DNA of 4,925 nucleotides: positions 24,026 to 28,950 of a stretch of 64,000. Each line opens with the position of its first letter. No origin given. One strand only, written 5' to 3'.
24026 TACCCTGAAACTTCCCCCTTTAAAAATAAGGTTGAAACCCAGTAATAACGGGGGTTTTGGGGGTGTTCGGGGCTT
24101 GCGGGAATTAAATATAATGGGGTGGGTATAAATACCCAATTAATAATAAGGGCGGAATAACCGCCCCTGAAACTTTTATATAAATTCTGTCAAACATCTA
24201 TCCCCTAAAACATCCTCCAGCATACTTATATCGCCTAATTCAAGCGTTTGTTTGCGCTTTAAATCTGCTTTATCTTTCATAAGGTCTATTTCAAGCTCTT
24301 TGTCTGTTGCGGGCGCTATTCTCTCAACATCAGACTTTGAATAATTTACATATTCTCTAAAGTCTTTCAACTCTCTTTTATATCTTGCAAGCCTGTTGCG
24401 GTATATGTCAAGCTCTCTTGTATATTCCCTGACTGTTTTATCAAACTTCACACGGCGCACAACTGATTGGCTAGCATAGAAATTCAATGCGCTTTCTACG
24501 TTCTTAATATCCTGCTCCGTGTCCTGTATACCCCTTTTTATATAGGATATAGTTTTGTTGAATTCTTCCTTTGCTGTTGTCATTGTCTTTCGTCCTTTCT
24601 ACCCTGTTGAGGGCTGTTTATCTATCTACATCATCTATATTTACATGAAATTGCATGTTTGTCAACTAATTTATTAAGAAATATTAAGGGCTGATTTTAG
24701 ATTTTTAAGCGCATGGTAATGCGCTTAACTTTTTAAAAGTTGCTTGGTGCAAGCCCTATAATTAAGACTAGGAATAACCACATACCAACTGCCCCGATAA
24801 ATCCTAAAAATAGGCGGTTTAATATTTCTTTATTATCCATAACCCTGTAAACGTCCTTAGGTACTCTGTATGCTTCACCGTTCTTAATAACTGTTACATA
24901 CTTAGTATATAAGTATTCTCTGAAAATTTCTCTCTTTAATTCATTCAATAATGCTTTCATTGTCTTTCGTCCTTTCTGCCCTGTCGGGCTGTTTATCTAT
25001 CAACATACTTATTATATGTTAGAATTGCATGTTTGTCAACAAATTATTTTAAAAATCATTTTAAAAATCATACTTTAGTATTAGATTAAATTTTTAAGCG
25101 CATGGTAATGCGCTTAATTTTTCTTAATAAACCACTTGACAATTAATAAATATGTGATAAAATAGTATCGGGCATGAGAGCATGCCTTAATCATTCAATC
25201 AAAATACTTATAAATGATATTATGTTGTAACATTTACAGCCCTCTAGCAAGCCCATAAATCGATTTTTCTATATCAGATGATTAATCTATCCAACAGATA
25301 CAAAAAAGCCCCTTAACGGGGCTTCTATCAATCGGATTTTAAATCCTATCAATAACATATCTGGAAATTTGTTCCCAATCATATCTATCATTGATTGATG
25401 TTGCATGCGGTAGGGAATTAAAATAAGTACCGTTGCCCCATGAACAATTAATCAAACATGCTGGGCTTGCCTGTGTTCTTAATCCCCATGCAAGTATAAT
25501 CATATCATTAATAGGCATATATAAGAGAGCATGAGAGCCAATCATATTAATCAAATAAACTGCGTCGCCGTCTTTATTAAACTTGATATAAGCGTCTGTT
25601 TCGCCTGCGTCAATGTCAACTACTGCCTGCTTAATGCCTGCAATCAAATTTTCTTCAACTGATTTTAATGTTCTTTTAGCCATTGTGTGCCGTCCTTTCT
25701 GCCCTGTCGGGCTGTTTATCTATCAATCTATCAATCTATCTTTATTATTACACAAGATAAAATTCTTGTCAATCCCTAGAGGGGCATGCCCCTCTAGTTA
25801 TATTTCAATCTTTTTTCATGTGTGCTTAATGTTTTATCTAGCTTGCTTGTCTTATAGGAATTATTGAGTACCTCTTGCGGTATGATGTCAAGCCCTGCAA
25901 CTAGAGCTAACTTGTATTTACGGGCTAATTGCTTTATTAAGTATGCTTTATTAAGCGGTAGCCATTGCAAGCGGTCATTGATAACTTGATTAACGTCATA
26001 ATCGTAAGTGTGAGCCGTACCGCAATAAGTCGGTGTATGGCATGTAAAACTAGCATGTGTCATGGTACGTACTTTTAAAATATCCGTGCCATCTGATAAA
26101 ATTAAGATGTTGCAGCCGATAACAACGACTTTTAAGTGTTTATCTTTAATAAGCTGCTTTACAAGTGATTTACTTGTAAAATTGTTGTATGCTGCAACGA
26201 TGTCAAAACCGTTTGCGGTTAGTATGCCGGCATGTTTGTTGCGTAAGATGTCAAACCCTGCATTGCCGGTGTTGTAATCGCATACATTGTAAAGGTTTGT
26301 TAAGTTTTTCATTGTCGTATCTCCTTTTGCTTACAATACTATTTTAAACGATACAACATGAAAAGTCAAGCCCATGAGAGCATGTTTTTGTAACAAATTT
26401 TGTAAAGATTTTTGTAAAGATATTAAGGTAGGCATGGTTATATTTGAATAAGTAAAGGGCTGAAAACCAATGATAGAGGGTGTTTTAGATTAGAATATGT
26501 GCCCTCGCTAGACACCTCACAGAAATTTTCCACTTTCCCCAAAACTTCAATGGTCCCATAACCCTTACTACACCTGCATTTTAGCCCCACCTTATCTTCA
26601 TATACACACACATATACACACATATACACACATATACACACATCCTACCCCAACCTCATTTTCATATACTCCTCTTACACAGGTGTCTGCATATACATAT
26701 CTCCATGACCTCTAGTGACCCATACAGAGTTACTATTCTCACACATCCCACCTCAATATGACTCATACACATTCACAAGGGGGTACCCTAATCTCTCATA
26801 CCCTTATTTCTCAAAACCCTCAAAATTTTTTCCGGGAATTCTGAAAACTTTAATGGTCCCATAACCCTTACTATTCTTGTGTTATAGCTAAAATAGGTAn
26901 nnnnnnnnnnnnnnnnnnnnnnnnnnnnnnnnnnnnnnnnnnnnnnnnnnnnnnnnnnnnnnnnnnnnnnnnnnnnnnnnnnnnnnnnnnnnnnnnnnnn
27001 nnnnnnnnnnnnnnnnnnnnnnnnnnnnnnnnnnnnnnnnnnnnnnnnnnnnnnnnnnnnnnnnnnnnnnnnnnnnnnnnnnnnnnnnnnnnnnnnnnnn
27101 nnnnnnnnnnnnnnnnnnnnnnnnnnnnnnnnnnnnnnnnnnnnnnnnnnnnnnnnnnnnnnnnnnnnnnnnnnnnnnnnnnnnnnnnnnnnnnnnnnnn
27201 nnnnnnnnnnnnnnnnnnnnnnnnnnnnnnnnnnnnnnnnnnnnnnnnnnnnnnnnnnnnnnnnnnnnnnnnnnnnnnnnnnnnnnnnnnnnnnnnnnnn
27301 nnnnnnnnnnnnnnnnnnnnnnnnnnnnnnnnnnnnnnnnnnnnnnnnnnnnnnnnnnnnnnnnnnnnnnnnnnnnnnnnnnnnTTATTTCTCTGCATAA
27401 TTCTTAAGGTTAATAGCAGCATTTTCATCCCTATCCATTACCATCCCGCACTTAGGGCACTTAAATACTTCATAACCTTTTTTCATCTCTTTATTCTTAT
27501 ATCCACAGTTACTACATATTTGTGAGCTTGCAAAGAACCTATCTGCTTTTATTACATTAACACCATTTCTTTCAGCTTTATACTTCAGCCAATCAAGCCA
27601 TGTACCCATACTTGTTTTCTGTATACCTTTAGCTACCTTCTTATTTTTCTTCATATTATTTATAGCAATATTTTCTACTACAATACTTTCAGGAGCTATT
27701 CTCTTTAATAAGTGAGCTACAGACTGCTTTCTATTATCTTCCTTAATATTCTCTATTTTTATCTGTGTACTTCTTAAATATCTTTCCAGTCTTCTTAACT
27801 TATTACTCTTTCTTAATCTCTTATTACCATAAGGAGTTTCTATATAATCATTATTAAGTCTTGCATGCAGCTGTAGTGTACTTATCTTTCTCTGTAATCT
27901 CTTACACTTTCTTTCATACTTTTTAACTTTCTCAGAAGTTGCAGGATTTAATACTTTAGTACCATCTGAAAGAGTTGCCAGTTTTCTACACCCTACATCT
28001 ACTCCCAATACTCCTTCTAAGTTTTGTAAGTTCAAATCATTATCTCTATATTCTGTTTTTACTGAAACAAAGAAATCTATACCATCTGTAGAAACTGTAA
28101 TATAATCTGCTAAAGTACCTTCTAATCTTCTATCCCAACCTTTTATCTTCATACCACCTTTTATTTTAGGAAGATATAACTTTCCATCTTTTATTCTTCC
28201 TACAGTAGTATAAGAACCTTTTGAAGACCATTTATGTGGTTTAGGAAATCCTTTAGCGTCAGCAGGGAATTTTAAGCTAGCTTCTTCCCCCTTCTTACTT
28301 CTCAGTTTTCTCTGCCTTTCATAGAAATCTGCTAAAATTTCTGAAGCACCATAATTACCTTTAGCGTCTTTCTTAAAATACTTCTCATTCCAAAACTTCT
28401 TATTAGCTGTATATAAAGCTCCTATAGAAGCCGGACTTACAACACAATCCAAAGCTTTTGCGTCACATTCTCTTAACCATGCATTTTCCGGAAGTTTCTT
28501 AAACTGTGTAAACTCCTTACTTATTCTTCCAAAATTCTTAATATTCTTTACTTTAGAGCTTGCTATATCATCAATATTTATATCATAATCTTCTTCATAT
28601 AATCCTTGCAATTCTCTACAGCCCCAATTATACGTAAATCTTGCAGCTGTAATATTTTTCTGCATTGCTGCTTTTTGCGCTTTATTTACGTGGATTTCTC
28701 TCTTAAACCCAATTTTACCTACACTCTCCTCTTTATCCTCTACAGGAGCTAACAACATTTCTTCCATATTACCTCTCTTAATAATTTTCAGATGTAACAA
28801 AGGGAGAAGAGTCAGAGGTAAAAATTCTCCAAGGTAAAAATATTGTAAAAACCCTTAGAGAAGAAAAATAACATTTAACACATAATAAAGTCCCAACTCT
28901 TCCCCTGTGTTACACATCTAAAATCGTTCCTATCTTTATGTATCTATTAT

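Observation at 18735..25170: Family of seven + strand promoters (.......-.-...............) firing against the minus-strand genes, with candidate small RNAs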

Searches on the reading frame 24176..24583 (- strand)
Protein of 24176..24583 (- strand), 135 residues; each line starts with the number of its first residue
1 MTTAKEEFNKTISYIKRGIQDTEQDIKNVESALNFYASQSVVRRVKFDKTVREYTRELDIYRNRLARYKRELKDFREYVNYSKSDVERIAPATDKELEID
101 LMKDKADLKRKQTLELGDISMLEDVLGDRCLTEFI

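Call 14: search_protein_families(library=phrogs, proteins=[window:24176-24583:-], max_evalue=0.01)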
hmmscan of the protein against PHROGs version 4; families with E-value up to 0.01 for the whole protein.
window:24176-24583:- (135 aa): 1 family
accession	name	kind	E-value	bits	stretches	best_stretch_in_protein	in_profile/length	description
phrog_17841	-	unknown function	0.0052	17.8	0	51-76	5-30/66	-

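Call 26: find_homologous_proteins(query=window:24176-24583:-)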
Query window:24176-24583:- (135 aa): 3 proteins with E <= 0.001 among 34 candidates.
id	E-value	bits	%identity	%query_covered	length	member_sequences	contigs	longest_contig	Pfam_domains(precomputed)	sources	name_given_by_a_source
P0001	2.3e-64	233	87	87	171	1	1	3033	-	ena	-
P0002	6.8e-63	228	95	87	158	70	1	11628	-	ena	-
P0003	2.4e-51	191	80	87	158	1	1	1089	-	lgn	-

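Call 27: find_encoding_contigs(protein=P0002, flank=10000, max_places=10)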
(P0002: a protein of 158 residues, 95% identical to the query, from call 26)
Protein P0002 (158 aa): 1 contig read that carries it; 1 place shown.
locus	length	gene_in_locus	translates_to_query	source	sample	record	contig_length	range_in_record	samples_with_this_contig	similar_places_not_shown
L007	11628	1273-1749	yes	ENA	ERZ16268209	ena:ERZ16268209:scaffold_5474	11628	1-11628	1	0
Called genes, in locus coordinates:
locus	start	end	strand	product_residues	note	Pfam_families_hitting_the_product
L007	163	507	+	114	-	-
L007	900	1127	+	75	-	-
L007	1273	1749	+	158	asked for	-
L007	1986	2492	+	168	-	-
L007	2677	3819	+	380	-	-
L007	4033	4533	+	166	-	-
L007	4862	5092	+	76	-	-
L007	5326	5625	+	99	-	-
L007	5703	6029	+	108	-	-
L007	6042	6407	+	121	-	-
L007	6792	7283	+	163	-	-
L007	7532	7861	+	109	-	-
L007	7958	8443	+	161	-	-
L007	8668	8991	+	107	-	-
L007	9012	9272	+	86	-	-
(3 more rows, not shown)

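Call 28: find_encoding_contigs(protein=P0001, flank=10000)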
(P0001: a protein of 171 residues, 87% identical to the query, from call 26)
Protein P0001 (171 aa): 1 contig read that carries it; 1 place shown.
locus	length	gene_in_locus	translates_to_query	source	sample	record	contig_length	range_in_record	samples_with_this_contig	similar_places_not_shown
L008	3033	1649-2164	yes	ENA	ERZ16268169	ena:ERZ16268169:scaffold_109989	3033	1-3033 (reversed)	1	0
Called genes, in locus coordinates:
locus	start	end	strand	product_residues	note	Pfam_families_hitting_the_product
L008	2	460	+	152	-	?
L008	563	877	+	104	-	-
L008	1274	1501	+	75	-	-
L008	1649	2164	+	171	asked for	-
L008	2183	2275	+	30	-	-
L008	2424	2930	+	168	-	-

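Call 29: find_encoding_contigs(protein=P0003, flank=10000)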
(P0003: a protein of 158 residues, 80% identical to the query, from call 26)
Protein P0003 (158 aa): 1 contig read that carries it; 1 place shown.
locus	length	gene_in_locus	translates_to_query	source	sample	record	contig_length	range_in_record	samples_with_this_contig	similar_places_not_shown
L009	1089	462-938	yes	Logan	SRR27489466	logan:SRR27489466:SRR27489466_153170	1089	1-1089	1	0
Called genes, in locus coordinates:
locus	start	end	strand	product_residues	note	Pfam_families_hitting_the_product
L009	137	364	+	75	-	-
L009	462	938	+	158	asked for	-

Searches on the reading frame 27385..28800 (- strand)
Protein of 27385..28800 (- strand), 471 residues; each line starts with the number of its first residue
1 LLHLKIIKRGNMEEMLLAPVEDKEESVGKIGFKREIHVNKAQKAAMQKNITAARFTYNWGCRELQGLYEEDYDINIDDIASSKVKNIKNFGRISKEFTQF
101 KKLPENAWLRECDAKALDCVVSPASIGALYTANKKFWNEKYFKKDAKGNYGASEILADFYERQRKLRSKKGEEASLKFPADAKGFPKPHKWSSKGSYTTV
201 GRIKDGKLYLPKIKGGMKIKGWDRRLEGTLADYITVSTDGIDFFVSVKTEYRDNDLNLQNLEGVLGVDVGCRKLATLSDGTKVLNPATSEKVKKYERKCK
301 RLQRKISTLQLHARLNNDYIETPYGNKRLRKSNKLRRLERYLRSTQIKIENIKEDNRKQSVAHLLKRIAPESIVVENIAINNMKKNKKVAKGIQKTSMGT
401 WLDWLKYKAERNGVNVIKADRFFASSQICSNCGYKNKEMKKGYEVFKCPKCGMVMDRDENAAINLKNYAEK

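Call 13: search_protein_families(library=pfam, proteins=[window:27385-28800:-])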
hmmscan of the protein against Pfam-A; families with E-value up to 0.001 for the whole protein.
window:27385-28800:- (471 aa): 3 families
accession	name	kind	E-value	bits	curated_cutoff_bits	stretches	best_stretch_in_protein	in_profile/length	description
PF07282.18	Cas12f1-like_TNB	-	8.2e-22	77.6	26.3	1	403-465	6-60/60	Cas12f1-like, TNB domain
PF12323.14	HTH_OrfB_IS605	-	6.7e-06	25.9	21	1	29-70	3-44/47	Helix-turn-helix domain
PF01385.25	OrfB_IS605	-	3.3e-05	24.5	30.5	1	256-386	10-119/120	Probable transposase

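Call 55: search_solved_structures(query=window:27385-28800:-, max_evalue=0.001, show_alignments=2)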
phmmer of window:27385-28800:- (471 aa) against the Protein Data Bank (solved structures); distinct sequences matched with E-value up to 0.001: 17.
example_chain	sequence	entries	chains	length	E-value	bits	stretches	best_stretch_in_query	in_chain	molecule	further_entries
9yyg_A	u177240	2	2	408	6.7e-29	104.4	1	175-467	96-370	AI-designed RNA-guided nuclease | AI-generated RNA-guided nuclease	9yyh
8bf8_A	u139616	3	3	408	1.5e-24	90.1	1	183-467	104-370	RNA-guided DNA endonuclease TnpB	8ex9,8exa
8h1j_A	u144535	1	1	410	1.7e-24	89.9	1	182-467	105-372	RNA-guided DNA endonuclease TnpB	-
8iaz_A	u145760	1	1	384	1.1e-22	83.9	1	226-467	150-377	Transposase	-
9j09_A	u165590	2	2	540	4.5e-17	65.5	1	242-469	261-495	Transposase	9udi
9jfo_A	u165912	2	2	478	2.4e-14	56.4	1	265-467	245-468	LaTranC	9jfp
9jfq_A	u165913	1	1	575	6e-14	55.2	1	336-467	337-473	LaTranC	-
9nzp_A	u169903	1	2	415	2.2e-07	33.6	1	332-466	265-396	IS200/IS605 family element transposase accessory protein TnpB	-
7wju_A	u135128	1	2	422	6.6e-07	32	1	405-465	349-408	OrfB_Zn_ribbon domain-containing protein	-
8j12_A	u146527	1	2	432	6.9e-07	31.9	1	404-465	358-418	Transposase IS605 OrfB C-terminal domain-containing protein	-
8j3r_A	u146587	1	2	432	7.3e-07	31.8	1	404-465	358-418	Transposase IS605 OrfB C-terminal domain-containing protein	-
8dzj_A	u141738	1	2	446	7.5e-07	31.8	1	405-465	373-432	OrfB_Zn_ribbon domain-containing protein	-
8j1j_A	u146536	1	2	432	8.2e-07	31.6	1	405-465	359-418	Transposase IS605 OrfB C-terminal domain-containing protein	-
8hr5_A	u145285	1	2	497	1.1e-06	31.3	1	317-465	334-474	Transposase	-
9b0l_P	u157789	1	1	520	1.1e-05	27.9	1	331-466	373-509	TnpB-like protein L79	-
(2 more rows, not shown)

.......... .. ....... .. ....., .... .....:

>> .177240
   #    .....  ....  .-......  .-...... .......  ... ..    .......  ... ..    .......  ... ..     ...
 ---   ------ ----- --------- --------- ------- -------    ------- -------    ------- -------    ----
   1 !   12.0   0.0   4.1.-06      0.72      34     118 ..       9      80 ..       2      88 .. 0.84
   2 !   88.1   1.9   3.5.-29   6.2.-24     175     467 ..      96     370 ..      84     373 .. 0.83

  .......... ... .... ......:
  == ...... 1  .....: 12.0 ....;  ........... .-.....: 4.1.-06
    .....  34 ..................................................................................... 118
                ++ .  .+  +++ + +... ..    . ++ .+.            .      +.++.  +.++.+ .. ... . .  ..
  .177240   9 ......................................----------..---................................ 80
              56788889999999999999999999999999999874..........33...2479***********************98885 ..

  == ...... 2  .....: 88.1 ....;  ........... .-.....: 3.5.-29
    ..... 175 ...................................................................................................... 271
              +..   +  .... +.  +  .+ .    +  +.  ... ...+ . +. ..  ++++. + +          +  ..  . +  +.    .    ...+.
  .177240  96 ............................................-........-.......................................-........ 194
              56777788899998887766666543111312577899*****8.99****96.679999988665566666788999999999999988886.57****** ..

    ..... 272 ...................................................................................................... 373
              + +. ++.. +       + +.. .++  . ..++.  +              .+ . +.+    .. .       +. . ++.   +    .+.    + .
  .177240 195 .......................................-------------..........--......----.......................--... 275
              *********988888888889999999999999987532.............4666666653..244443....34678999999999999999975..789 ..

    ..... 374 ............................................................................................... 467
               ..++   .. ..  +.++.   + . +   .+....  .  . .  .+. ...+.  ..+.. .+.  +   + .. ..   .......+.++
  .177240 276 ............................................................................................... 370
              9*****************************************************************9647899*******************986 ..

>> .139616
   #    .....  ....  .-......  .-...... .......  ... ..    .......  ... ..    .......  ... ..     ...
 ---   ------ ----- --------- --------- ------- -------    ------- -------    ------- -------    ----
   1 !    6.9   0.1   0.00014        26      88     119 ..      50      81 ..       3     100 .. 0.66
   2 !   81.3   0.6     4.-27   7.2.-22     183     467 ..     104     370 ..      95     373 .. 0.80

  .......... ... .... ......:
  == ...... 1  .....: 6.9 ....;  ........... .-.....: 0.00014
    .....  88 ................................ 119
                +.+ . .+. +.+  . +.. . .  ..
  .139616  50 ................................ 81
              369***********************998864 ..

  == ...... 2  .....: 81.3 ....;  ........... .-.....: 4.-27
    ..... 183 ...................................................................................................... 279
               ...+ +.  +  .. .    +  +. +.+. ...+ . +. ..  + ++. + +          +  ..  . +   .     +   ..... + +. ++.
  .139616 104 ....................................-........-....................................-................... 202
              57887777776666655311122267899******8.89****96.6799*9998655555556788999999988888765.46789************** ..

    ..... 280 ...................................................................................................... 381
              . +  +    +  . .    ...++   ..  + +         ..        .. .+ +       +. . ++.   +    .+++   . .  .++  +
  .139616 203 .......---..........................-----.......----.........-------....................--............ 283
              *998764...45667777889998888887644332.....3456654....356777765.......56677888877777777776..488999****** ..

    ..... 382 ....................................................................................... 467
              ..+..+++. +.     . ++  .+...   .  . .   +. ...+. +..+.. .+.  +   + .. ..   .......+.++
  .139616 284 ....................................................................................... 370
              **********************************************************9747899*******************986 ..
